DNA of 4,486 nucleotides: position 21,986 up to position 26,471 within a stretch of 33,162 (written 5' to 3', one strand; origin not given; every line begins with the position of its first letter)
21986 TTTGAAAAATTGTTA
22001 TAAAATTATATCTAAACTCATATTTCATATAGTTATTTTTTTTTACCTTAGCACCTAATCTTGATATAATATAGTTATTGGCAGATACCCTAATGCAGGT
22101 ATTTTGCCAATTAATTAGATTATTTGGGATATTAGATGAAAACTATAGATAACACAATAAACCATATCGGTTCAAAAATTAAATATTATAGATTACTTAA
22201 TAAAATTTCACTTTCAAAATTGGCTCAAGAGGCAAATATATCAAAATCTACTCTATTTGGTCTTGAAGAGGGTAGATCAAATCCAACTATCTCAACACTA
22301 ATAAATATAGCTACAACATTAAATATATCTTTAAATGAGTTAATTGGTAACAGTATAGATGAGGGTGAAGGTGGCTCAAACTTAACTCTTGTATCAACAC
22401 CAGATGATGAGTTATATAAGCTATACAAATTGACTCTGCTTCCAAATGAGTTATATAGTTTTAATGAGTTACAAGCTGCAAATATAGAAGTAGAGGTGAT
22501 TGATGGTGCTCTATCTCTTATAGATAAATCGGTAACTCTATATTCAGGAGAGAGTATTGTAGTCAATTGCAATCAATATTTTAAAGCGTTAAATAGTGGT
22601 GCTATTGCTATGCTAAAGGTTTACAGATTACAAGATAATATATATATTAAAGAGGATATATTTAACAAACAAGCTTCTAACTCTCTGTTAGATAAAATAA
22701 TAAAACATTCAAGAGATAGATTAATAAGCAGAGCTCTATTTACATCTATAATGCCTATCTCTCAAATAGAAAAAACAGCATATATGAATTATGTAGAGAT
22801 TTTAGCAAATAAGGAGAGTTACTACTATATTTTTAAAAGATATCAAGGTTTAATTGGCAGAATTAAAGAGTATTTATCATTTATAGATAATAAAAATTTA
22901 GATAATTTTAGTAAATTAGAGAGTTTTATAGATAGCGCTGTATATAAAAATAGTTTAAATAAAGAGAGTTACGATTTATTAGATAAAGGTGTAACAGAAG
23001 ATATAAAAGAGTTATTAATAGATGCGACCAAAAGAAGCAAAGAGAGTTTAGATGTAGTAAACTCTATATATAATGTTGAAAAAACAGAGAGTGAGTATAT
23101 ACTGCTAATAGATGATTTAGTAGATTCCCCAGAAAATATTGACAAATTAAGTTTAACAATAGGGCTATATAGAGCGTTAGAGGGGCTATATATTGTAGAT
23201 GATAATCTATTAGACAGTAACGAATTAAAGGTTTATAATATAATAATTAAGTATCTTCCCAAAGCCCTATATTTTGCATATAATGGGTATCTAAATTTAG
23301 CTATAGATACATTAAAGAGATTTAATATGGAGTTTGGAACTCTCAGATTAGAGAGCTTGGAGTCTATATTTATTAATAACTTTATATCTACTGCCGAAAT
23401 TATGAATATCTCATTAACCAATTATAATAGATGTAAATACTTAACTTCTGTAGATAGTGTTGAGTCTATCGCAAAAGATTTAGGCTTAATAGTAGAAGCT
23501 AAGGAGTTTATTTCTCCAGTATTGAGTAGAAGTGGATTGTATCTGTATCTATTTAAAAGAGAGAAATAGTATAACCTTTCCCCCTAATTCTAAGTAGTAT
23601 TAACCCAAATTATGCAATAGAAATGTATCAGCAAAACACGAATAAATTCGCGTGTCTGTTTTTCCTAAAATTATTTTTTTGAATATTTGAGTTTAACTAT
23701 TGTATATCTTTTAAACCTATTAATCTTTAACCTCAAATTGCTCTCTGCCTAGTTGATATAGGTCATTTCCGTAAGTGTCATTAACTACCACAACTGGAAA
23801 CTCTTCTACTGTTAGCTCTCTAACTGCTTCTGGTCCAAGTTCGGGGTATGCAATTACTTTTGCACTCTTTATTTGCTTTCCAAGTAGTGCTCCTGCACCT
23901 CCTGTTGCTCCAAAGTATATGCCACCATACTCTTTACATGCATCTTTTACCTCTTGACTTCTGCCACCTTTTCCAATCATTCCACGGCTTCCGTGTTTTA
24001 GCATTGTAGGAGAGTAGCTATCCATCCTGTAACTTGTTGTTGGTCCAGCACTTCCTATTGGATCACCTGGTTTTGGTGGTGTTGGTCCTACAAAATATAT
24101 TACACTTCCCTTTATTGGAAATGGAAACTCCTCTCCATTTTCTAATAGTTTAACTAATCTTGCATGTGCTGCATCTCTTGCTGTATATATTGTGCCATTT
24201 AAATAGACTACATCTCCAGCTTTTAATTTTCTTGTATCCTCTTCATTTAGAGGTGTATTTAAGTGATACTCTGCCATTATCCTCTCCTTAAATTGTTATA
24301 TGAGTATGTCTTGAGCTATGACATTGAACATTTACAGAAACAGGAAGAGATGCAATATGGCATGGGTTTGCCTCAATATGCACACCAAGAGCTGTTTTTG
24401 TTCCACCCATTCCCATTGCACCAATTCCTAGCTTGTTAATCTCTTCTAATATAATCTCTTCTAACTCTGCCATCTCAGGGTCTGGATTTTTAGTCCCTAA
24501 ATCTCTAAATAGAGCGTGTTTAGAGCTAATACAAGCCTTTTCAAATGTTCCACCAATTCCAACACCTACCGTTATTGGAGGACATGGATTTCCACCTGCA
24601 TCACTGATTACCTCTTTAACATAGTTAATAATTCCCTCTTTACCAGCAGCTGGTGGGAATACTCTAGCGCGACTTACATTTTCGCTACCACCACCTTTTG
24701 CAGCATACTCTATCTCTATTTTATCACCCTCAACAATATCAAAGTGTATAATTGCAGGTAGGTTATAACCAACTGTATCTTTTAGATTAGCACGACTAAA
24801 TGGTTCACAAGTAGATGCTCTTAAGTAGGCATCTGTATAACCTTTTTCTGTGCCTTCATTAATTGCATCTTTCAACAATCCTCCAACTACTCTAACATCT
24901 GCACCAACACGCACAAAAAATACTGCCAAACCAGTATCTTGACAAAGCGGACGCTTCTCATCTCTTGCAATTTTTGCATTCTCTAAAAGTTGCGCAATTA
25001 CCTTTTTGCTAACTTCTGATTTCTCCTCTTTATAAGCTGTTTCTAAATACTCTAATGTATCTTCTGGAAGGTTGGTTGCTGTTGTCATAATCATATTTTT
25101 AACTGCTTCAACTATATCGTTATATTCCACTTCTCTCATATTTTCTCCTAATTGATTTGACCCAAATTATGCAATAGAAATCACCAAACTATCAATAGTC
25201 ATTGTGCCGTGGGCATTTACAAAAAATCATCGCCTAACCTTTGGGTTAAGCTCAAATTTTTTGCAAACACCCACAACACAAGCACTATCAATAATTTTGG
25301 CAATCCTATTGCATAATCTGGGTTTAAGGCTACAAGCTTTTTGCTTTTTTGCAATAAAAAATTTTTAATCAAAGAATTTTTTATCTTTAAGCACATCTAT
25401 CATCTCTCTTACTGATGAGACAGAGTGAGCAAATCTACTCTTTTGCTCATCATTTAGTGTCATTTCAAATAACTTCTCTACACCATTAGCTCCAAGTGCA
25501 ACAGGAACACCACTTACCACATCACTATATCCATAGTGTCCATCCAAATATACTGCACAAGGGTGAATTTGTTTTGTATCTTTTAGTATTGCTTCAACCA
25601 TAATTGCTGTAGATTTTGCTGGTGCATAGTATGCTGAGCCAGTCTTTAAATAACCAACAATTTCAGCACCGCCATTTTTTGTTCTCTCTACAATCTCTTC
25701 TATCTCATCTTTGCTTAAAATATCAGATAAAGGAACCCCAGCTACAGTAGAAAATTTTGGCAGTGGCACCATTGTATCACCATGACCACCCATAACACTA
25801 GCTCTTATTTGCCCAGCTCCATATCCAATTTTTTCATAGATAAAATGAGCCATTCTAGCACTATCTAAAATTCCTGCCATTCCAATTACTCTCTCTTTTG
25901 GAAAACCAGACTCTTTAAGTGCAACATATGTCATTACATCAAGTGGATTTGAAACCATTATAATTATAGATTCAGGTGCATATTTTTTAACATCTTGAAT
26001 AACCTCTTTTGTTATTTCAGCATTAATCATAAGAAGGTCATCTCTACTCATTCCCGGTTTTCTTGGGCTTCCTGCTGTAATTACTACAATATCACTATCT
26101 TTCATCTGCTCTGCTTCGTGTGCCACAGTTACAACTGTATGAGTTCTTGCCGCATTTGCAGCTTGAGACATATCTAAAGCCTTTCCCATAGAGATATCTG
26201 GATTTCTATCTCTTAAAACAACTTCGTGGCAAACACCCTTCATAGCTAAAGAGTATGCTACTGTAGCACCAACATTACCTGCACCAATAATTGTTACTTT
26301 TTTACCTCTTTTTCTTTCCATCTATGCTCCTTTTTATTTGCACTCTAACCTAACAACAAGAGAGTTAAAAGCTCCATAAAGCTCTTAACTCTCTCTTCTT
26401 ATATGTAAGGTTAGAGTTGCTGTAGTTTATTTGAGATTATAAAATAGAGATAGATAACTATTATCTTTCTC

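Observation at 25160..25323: ~165-nt hairpin between mdh and fumarase with a 12:0 strand-specific G-U wobble signature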

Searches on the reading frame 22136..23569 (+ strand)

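Call 10: search_protein_families(library=pfam, proteins=[window:22136-23569:+])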
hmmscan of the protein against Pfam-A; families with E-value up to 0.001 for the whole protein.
window:22136-23569:+ (477 aa): 4 families
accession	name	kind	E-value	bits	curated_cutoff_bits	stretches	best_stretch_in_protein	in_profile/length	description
PF01381.28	HTH_3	-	9.6e-13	48.4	23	1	15-69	1-55/55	Helix-turn-helix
PF12844.13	HTH_19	-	2.2e-07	31.1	30.2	1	12-70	1-59/64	Helix-turn-helix domain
PF13443.12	HTH_26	-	3.7e-06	27.5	22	1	15-70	2-58/63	Cro/C1-type HTH DNA-binding domain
PF07022.19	Phage_CI_repr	-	0.00086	20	22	0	27-70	16-58/65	Bacteriophage CI repressor helix-turn-helix domain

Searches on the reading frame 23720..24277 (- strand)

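Call 10: search_protein_families(library=pfam, proteins=[window:23720-24277:-])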
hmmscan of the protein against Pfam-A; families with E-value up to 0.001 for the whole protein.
window:23720-24277:- (185 aa): 1 family
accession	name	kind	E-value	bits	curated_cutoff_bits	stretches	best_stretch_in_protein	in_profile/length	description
PF05683.17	Fumerase_C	-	2.4e-59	200.6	22.2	1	5-175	30-203/205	Fumarase C-terminus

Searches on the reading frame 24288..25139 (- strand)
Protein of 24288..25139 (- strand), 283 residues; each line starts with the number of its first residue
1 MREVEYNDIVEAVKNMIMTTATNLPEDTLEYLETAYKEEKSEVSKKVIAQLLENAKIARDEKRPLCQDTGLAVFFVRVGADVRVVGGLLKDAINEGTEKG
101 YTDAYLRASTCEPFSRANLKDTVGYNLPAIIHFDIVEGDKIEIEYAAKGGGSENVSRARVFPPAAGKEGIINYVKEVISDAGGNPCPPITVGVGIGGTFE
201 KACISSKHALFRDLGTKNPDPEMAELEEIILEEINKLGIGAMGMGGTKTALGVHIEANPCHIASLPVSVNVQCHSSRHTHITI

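Call 10: search_protein_families(library=pfam, proteins=[window:24288-25139:-])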
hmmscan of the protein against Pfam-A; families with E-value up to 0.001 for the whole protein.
window:24288-25139:- (283 aa): 1 family
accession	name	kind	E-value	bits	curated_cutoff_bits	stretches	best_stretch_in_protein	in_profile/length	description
PF05681.19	Fumerase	-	1.8e-107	359.1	25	1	11-281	2-269/270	Fumarate hydratase (Fumerase)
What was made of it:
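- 24288..25139 (-): Class I fumarate hydratase alpha subunit (fumA), downstream neighbour. Call 10 (PF05681, 1.8e-107).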

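Call 12: find_encoding_contigs(protein=window:24288-25139:-, flank=3000, max_places=10)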
Protein window:24288-25139:- (283 aa): 2 contigs read that carry it; 2 places shown.
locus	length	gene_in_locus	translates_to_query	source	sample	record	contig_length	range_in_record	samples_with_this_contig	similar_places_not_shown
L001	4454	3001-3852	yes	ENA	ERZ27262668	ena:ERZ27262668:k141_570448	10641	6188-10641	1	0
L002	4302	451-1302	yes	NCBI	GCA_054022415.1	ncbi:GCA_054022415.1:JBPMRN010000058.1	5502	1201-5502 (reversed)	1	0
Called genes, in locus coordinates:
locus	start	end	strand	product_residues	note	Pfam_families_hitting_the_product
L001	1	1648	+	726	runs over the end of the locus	PF03971:IDH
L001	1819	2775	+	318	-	PF00056:Ldh_1_N, PF03807:F420_oxidored (faint), PF02866:Ldh_1_C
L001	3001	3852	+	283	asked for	PF05681:Fumerase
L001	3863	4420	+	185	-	PF05683:Fumerase_C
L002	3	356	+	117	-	?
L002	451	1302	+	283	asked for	PF05681:Fumerase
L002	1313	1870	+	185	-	PF05683:Fumerase_C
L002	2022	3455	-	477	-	PF01381:HTH_3, PF12844:HTH_19 (weak), PF13443:HTH_26 (weak)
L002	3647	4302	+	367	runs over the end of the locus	PF01018:GTP1_OBG, PF01926:MMR_HSR1, PF02421:FeoB_N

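Call 67: list_cluster_members(proteins=[window:24288-25139:-, window:25365-26321:-])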
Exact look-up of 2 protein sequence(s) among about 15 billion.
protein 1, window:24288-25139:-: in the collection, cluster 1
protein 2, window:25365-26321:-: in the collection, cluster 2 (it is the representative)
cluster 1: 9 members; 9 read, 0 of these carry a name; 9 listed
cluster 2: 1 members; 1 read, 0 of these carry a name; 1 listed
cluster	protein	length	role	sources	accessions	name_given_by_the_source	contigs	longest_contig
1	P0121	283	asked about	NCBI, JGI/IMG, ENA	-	-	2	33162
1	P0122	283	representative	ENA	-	-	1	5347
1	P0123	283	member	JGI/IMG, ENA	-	-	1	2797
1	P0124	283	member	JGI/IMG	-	-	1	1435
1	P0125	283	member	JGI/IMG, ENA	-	-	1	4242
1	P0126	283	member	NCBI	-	-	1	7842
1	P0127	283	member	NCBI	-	-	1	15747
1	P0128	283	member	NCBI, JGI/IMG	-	-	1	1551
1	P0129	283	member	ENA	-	-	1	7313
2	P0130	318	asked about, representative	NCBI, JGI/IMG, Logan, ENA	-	-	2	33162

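Call 68: find_encoding_contigs(protein=P0127, flank=2500, max_places=4)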
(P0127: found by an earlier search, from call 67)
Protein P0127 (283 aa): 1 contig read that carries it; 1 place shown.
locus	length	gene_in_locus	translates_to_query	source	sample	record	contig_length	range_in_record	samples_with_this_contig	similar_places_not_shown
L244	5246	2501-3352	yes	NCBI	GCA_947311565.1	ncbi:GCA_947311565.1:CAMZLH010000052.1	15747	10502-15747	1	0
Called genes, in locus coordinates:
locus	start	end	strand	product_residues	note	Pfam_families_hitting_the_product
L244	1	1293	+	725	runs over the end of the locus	PF03971:IDH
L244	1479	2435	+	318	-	PF00056:Ldh_1_N, PF02866:Ldh_1_C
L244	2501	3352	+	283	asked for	PF05681:Fumerase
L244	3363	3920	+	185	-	PF05683:Fumerase_C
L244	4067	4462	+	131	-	-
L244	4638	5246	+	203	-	?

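Call 69: find_encoding_contigs(protein=P0126, flank=2500, max_places=4)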
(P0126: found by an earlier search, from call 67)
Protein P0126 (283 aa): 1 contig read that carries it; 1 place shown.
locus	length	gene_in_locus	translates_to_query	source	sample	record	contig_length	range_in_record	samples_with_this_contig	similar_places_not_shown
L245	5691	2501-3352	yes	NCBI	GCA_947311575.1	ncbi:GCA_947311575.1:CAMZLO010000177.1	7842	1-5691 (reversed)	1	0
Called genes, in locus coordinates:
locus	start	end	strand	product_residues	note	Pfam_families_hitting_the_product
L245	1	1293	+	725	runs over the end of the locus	PF03971:IDH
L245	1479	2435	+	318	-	PF00056:Ldh_1_N, PF02866:Ldh_1_C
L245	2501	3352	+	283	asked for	PF05681:Fumerase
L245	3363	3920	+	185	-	PF05683:Fumerase_C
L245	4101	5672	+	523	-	PF13415:Beta-prop_FBX42 (weak), PF24681:Kelch_KLHDC2_KLHL20_DRC7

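Call 70: find_encoding_contigs(protein=P0129, flank=2500, max_places=4)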
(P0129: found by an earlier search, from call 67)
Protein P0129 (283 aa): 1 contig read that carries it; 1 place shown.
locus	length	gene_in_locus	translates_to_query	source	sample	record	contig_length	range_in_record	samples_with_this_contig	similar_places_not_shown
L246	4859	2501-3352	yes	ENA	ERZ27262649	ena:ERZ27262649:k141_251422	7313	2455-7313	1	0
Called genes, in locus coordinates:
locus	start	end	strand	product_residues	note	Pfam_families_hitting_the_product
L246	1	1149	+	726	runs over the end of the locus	PF03971:IDH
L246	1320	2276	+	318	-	PF00056:Ldh_1_N, PF03807:F420_oxidored (faint), PF02866:Ldh_1_C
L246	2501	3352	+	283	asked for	PF05681:Fumerase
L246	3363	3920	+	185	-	PF05683:Fumerase_C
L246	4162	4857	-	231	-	?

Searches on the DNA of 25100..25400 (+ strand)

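Call 11: search_dna_similar(query=window:25140-25364:+, collection=plasmids, mode=distant)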
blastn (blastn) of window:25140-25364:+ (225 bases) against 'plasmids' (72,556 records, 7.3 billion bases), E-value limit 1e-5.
No match.
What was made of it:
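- Tried and rejected: Plasmid origin of the element. blastn against plasmids found no match (call 11).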

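Call 74: search_rna_families(source=window, start=25100, end=25400, threshold=evalue, max_evalue=5)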
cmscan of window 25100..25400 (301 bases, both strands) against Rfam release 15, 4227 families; matches with E-value up to 5: 1.
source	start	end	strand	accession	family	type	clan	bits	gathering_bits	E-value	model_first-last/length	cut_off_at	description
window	25204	25279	-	RF00961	mir-581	Gene; miRNA;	-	18.7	100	0.37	1-89/89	no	mir-581 microRNA precursor family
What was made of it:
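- On Any Rfam RNA family: At a relaxed threshold there is one chance-level match, to mir-581 (E = 0.37, 18.7 bits against a gathering score of 100; call 74).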

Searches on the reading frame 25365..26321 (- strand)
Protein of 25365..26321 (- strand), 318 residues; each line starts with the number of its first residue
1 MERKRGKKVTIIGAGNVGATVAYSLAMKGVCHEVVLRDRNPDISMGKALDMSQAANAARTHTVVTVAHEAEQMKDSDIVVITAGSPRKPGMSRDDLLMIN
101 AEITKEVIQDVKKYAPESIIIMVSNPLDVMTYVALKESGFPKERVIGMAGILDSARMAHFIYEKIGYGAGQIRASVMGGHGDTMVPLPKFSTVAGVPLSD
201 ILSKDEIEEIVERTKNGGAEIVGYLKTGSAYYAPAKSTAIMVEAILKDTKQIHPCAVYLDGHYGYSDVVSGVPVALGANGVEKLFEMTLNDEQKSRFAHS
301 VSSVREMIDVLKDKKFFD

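Call 10: search_protein_families(library=pfam, proteins=[window:25365-26321:-])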
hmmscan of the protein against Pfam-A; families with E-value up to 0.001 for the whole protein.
window:25365-26321:- (318 aa): 10 families
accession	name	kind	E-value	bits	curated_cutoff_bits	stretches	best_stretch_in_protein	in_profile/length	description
PF00056.29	Ldh_1_N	-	7e-44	149.7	27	1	8-147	2-141/141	lactate/malate dehydrogenase, NAD binding domain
PF02866.23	Ldh_1_C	-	1.5e-32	113.4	22.6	1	152-310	3-169/174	lactate/malate dehydrogenase, alpha/beta C-terminal domain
PF03807.23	F420_oxidored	-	1.6e-05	25.9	21.6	1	8-82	1-66/94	NADP oxidoreductase coenzyme F420-dependent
PF01266.30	DAO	-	3.2e-05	24.1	27.9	1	8-46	1-37/353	FAD dependent oxidoreductase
PF03721.20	UDPG_MGDP_dh_N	-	3.3e-05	24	27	1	7-122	1-119/187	UDP-glucose/GDP-mannose dehydrogenase family, NAD binding domain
PF02558.23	ApbA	-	8.1e-05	22.7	22.2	1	9-82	1-73/150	Ketopantoate reductase PanE/ApbA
PF01488.26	Shikimate_DH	-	9.8e-05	22.9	24.3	1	5-87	11-87/138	Shikimate / quinate 5-dehydrogenase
PF03102.20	NeuB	-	0.00019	21.4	22.1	0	204-309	125-227/241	NeuB family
PF02056.22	Glyco_hydro_4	-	0.00037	20.5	23.2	0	105-148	125-166/183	Family 4 glycosyl hydrolase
PF01210.29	NAD_Gly3P_dh_N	-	0.00067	20.1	23.1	0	8-82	1-76/158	NAD-dependent glycerol-3-phosphate dehydrogenase N-terminus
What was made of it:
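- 25365..26321 (-): Malate dehydrogenase (mdh), upstream neighbour. Call 10 (PF00056 and PF02866).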
